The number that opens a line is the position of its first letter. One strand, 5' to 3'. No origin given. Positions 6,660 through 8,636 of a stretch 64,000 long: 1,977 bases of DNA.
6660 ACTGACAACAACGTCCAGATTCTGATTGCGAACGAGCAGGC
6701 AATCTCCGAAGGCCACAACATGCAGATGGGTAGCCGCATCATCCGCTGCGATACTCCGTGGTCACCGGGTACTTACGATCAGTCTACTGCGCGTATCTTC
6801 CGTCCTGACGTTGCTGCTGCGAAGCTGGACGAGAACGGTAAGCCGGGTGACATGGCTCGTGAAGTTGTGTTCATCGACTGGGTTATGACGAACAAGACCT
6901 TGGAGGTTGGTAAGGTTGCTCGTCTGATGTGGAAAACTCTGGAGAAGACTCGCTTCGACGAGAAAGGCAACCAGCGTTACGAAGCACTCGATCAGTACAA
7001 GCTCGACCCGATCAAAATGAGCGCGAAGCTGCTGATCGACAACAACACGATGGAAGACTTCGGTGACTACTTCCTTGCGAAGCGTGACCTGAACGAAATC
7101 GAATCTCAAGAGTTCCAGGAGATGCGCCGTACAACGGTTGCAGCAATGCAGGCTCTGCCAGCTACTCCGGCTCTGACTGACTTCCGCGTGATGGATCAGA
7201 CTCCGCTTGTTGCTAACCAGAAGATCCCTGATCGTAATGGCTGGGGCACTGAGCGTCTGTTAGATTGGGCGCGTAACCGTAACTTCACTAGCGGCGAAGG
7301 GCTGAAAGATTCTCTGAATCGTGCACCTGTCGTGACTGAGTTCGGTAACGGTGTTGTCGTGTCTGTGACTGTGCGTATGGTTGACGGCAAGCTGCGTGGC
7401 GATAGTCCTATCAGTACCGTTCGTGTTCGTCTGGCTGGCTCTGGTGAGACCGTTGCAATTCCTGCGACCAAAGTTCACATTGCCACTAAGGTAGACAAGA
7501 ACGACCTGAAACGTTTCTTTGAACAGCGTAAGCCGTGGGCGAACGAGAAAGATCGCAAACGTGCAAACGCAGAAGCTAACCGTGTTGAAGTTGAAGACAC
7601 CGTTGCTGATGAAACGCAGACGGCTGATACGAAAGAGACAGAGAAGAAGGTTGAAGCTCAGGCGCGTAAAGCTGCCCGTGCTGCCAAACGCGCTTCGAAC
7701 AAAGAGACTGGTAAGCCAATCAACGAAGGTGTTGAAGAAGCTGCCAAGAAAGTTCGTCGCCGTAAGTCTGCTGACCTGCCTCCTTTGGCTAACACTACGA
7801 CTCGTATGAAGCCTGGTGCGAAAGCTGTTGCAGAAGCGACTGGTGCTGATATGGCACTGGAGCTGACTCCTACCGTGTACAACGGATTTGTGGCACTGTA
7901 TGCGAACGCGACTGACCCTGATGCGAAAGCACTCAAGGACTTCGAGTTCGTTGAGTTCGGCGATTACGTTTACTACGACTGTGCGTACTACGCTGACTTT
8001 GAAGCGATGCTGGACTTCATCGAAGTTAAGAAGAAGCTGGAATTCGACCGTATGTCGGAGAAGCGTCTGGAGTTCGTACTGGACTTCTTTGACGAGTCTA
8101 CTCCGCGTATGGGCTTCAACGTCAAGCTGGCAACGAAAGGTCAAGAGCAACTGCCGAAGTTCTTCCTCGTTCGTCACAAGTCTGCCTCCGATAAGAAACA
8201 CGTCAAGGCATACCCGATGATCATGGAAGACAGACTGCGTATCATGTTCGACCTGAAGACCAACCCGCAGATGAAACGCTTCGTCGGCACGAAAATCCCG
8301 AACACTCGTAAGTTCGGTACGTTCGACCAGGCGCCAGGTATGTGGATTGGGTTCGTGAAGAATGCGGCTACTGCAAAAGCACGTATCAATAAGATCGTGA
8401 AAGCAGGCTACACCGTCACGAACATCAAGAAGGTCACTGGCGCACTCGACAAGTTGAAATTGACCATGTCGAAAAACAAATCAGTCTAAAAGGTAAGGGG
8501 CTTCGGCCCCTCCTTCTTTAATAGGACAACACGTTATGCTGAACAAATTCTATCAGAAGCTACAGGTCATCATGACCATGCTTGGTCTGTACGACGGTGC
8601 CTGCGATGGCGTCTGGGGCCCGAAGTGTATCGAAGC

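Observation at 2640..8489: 1949-aa SNF2-family ATPase as the largest gene of the replication block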

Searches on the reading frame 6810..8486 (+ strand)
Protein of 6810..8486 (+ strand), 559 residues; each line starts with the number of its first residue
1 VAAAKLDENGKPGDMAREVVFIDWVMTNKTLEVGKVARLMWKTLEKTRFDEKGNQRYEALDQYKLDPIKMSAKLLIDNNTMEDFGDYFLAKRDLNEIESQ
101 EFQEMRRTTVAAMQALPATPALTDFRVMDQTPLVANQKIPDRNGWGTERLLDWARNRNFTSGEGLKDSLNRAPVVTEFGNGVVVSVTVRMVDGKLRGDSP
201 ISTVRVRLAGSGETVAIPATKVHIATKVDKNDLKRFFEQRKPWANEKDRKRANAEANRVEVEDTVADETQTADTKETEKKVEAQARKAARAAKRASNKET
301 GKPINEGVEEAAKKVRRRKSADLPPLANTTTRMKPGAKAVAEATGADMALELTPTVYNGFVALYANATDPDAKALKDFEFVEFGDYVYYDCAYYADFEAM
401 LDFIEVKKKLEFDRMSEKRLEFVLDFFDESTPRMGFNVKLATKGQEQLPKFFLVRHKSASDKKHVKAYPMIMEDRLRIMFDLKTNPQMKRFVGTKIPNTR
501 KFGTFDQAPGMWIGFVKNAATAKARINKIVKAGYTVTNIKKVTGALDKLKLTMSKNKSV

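Call 55: predict_structure(alignment_id=A2)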
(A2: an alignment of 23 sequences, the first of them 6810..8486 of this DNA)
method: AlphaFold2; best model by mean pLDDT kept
length: 559 residues; sequences in the alignment: 23
mean_pLDDT: 68.0   pTM: 0.37
mean pLDDT of the five models: 68.0, 66.4, 64.7, 61.5, 59.8
residues with pLDDT >= 90: 8; 70-90: 317; 50-70: 116; < 50: 118
segments of 3 or more residues with pLDDT < 50: 1-53, 112-130, 317-345, 453-455, 552-559
pLDDT, mean of each block of 10 residues (from residue 1): 38 35 30 39 38 62 64 52 69 75 62 45 40 62 81 80 84 86 87 73 86 82 85 77 71 81 68 57 75 83 80 59 37 37 54 70 79 79 83 85 88 83 67 62 53 53 82 79 86 82 81 78 85 81 73 42
secondary structure, 60 per line:
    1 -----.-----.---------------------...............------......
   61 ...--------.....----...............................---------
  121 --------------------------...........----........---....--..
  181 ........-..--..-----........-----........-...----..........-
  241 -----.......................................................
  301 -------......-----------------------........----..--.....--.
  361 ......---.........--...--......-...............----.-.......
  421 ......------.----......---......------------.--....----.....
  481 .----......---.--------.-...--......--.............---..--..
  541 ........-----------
elements in order: H34-48 H55-63 H72-76 H81-111 E147-149 H150-157 H162-169 E173-176 E179-188 E201-208 E214-218 E223-225 H230-239 H246-300 H308-313 H337-344 E353-357 E360-366 H370-378 E381-383 E386-391 H394-407 H414-426 H438-443 H447-452 E468-471 E476-481 H486-491 E506-508 E511-516 H519-531 H539-548

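Call 58: fold_search(model_id=the predicted structure, library=pdb)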
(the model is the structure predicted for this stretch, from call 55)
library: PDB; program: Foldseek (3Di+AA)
matches with E <= 10: 334; with E <= 0.001: 0
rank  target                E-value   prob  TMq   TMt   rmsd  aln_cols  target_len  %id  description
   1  3h6f_Y                2.2e-01  0.10  0.10  0.19  16.7       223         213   10  Crystal Structure of Mycobacterium Tuberculosis Proteasome Modified by inhibitor HT1171 (released 2009-09-15)
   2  7ef0_A                3.0e-01  0.69  0.10  0.32   9.8        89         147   15  Crystal structure of maize SHH2 SAWADEE domain in complex with an H3K9M peptide (released 2021-06-30)
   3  5o64_H                4.2e-01  0.30  0.09  0.18   9.4       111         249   20  From macrocrystals to microcrystals: a strategy for membrane protein serial crystallography (released 2017-08-16)
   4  4iur_A                4.7e-01  0.75  0.08  0.31   3.7        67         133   12  crystal structure of SHH1 SAWADEE domain in complex with H3K9me3 peptide (released 2013-05-01)
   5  9j2f_H                4.7e-01  0.51  0.08  0.15   7.1        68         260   22  Structure of photosynthetic LH1-RC complex from the purple bacterium Blastochloris tepida (released 2024-12-18)
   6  8eom_A                5.0e-01  0.33  0.07  0.27   7.4        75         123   16  TUDOR DOMAIN OF TUMOR SUPPRESSOR P53BP1 WITH MFP-5973 (released 2023-01-18)
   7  3h6f_1                5.3e-01  0.06  0.09  0.18  16.4       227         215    9  Crystal Structure of Mycobacterium Tuberculosis Proteasome Modified by inhibitor HT1171 (released 2009-09-15)
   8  6jbc                  5.6e-01  0.07  0.08  0.13  14.6       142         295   16  Phosphotransferase related to CoA biosynthesis pathway (released 2020-01-29)
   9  3mfe_A                5.6e-01  0.06  0.10  0.17  15.7       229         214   10  Crystal Structure of Mycobacterium Tuberculosis Proteasome open-gate mutant with H0 movement (released 2010-06-23)
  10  7ef3_B                5.9e-01  0.77  0.08  0.29   3.0        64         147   17  crystal structure of maize SHH2 SAWADEE domain in complex with H3K9me2 peptide (released 2021-06-30)
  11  8jos                  5.9e-01  0.05  0.08  0.08  16.6       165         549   10  Structure of an acyltransferase involved in mannosylerythritol lipid formation from Pseudozyma tsukubaensis in type B cr (released 2024-04-17)
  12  3h6f_B                5.9e-01  0.04  0.08  0.15  17.1       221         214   10  Crystal Structure of Mycobacterium Tuberculosis Proteasome Modified by inhibitor HT1171 (released 2009-09-15)
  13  4iup_B                6.6e-01  0.69  0.09  0.32   3.6        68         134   12  crystal structure of Se-substituted arabidopsis thaliana SHH1 SAWADEE domain L200M/L218M mutant (released 2013-05-01)
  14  4iuu_A                7.0e-01  0.57  0.08  0.32   4.0        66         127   12  Crystal structure of SHH1 SAWADEE domain in complex with H3K9me1 peptide (released 2013-05-01)
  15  5v2m                  7.0e-01  0.06  0.09  0.14  16.2       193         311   11  Mevalonate diphosphate mediated ATP binding mechanism of the mevalonate diphosphate decarboxylase from Enterococcus faec (released 2017-10-18)
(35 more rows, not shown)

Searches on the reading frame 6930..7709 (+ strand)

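Call 10: search_protein_families(library=pfam, proteins=[window:6930-7709:+], max_evalue=10)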
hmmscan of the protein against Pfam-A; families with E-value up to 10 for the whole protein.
window:6930-7709:+ (260 aa): 2 families
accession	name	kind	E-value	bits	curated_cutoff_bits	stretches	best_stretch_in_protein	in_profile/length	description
PF20019.4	VMAP-M20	-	0.0063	17.1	27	1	59-132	55-125/129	vWA-MoxR associated protein middle region 20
PF07686.23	V-set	-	0.21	12.2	26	1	14-57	59-93/109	Immunoglobulin V-set domain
